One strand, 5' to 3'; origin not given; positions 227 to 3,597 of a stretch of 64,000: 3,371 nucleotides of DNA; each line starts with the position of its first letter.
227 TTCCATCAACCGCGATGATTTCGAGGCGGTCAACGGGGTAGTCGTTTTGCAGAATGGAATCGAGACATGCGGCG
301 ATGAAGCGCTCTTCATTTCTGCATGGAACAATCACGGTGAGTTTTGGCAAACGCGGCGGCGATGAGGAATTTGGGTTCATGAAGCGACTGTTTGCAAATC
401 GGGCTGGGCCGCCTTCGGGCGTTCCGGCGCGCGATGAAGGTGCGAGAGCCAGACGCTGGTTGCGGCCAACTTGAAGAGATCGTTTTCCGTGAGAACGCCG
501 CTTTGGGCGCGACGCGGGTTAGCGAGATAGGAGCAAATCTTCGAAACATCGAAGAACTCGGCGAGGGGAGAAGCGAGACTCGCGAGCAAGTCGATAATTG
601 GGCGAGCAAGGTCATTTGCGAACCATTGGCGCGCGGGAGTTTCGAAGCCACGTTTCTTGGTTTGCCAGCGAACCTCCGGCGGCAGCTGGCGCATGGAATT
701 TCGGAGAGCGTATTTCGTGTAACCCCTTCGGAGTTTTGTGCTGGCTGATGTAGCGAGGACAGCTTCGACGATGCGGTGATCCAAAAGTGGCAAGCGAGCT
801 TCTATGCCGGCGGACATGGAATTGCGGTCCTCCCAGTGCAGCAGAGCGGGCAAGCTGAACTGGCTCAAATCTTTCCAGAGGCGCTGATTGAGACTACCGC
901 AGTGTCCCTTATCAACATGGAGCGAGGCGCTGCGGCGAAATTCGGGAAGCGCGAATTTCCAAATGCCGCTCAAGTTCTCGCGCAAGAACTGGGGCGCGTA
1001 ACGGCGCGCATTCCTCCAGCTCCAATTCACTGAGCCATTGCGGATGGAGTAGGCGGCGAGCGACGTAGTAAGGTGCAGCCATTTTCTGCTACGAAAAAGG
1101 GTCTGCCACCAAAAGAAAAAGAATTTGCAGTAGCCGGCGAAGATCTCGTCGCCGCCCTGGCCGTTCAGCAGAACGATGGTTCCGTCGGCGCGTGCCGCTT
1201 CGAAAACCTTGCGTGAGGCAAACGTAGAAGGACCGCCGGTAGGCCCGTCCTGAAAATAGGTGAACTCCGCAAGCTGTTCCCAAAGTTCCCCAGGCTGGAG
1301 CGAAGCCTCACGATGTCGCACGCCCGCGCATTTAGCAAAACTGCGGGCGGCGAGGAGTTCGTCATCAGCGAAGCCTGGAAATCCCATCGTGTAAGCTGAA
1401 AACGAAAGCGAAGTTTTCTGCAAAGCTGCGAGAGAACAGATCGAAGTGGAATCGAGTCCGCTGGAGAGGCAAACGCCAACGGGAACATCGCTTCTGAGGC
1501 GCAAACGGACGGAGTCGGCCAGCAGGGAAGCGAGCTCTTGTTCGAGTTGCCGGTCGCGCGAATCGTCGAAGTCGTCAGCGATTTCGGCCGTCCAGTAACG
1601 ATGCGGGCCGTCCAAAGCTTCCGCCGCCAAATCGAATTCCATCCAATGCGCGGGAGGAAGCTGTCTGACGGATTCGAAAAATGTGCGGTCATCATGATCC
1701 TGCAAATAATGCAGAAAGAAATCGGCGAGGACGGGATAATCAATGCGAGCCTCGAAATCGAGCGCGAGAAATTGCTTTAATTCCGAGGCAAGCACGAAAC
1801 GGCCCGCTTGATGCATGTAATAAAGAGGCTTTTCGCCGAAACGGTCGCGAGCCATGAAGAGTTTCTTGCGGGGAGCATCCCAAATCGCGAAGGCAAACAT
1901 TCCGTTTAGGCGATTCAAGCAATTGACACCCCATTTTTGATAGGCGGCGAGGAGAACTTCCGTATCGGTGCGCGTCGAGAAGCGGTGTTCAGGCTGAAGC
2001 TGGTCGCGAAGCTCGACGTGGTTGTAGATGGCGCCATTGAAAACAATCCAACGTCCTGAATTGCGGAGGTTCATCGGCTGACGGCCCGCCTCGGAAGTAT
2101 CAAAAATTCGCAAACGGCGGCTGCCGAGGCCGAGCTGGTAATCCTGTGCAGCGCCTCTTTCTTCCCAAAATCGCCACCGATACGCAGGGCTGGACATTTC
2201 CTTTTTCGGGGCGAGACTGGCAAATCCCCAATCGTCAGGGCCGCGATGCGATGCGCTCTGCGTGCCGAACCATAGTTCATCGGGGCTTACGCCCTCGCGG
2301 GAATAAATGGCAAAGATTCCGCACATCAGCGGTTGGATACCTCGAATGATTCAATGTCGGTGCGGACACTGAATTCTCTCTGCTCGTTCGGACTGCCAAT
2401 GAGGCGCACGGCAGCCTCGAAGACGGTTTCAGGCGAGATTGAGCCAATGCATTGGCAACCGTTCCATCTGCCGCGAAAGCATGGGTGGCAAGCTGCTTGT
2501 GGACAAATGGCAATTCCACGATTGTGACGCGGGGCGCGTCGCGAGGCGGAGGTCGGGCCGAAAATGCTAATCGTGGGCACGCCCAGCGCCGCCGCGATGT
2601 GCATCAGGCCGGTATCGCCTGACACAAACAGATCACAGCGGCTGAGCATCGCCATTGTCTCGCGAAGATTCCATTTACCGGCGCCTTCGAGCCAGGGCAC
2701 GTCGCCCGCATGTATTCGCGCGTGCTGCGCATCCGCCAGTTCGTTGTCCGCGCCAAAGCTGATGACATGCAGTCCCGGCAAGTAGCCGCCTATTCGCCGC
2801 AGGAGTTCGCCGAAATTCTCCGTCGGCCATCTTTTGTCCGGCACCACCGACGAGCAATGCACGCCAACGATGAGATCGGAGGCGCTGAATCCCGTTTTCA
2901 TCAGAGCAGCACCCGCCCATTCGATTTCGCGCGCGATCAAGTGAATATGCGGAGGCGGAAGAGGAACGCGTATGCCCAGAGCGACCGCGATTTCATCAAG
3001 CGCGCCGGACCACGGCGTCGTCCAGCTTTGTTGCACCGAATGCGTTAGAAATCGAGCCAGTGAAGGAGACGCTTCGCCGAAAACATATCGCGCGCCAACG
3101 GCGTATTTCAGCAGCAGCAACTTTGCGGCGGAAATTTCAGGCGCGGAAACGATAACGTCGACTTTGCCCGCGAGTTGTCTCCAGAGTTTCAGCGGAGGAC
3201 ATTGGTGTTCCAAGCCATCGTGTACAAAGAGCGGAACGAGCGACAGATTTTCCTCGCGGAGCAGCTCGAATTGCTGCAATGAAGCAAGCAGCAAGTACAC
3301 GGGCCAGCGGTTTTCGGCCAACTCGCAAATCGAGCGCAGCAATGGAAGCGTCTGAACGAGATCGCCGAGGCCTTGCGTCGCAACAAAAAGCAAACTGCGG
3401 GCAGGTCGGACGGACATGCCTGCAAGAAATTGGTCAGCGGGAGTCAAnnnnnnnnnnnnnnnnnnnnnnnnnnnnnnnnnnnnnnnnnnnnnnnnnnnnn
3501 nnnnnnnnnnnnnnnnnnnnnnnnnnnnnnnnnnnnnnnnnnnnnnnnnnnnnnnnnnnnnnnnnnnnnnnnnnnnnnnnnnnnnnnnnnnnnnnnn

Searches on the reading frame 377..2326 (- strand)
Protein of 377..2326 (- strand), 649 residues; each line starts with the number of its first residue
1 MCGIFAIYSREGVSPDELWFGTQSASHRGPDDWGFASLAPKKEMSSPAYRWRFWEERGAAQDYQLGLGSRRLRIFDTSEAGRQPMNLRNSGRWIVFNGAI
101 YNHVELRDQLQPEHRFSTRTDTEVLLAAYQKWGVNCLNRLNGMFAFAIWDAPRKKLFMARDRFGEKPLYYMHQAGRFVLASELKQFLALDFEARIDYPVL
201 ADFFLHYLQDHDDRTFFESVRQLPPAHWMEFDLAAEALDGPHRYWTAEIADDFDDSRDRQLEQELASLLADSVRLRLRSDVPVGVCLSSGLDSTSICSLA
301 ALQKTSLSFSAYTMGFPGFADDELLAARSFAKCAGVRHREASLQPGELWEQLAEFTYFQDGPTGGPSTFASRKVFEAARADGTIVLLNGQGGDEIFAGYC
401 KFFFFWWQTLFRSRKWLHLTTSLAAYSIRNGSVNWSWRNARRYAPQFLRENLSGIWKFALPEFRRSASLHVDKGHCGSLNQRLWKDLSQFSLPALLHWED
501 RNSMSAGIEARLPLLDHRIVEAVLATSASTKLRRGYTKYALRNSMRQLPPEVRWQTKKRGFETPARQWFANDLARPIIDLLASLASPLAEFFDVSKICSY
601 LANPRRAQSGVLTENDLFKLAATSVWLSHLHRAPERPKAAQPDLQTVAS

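Call 3: search_protein_families(library=pfam, proteins=[window:377-2326:-], max_evalue=0.01)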
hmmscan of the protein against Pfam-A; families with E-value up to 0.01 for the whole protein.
window:377-2326:- (649 aa): 4 families
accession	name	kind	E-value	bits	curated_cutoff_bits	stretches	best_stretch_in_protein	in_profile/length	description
PF00733.27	Asn_synthase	-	1.2e-70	239.3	21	1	264-627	1-353/354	Asparagine synthase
PF13537.11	GATase_7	-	1.7e-44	151.2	25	1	70-188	2-123/123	Glutamine amidotransferase domain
PF13522.11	GATase_6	-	1e-40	139.2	27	1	58-182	5-130/130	Glutamine amidotransferase domain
PF12481.13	DUF3700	-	0.00034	20.6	27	1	136-182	125-171/228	Aluminium induced protein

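Call 4: search_protein_families(library=ncbifam, proteins=[window:377-2326:-], max_evalue=0.01)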
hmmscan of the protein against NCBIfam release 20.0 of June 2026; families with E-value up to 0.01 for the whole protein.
window:377-2326:- (649 aa): 10 families
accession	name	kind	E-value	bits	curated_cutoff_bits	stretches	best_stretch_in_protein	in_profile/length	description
TIGR01536.1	asn_synth_AEB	equivalog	2.1e-114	383.4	267.1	1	2-561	1-517/517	asparagine synthase (glutamine-hydrolyzing)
TIGR03108.1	eps_aminotran_1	hypoth_equivalog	4e-93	313.2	816.9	2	52-414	31-389/628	XrtA/PEP-CTERM system amidotransferase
TIGR03104.1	trio_amidotrans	equivalog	4.7e-80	269.5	570.1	1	53-628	31-587/589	N-acetylglutaminylglutamine amidotransferase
NF033535.1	lass_lactam_cya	exception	1.4e-74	251.9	525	2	62-450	40-424/668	lasso peptide isopeptide bond-forming cyclase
NF006949.0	PRK09431.1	equivalog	7.9e-62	209.5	499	3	50-187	29-166/554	asparagine synthase B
NF033561.1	macrolact_Ik_Al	subfamily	1e-21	77.2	300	1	154-559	91-491/561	albusnodin/ikarugamycin family macrolactam cyclase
TIGR01134.1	purF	equivalog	4.9e-09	36.1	350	1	2-184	1-197/432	amidophosphoribosyltransferase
NF001484.0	PRK00331.1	subfamily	2.4e-07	29.6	381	1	89-188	92-200/601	isomerizing glutamine--fructose-6-phosphate transaminase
TIGR01135.1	glmS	equivalog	1.6e-06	26.9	418.05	1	93-188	95-199/607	glutamine--fructose-6-phosphate transaminase (isomerizing)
TIGR00268.2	TIGR00268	equivalog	0.0049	16.2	150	1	276-343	9-76/259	ATP-dependent sacrificial sulfur transferase LarE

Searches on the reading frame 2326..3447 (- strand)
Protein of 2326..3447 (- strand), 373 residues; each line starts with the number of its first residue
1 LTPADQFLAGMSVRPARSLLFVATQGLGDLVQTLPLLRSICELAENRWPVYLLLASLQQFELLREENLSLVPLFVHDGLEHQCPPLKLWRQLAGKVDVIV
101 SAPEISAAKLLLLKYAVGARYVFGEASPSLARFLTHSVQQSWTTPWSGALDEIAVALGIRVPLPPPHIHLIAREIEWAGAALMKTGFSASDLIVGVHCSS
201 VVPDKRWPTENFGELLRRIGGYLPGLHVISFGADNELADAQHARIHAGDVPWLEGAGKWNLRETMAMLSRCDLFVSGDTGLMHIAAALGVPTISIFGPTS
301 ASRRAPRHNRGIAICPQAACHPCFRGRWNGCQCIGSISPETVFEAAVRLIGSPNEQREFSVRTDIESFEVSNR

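Call 3: search_protein_families(library=pfam, proteins=[window:2326-3447:-], max_evalue=0.01)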
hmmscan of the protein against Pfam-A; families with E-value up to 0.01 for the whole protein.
window:2326-3447:- (373 aa): 1 family
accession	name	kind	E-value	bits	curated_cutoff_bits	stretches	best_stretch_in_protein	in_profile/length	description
PF01075.23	Glyco_transf_9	-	1.5e-26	93.6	22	1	87-325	3-238/247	Glycosyltransferase family 9 (heptosyltransferase)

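Call 4: search_protein_families(library=ncbifam, proteins=[window:2326-3447:-], max_evalue=0.01)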
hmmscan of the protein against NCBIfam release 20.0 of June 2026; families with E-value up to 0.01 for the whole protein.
window:2326-3447:- (373 aa): 6 families
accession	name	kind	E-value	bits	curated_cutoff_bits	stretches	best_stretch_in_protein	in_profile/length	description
TIGR02195.1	heptsyl_trn_II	equivalog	3.6e-22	79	134.6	1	162-349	148-337/339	lipopolysaccharide heptosyltransferase II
TIGR02193.1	heptsyl_trn_I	equivalog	2.5e-19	69.7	185.3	1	146-346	140-316/320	lipopolysaccharide heptosyltransferase I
NF008162.0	PRK10916.1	equivalog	5.2e-13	48.9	569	1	188-343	177-336/348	ADP-heptose--LPS heptosyltransferase RfaF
NF008204.0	PRK10964.1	equivalog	1.5e-10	40.7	437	1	189-300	177-283/322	lipopolysaccharide heptosyltransferase RfaC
TIGR02201.1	heptsyl_trn_III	equivalog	2.4e-08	33.4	170.2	1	236-314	228-304/344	putative lipopolysaccharide heptosyltransferase III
NF007742.0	PRK10422.1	equivalog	7.9e-08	31.5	467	1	233-309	225-301/352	lipopolysaccharide core heptosyltransferase RfaQ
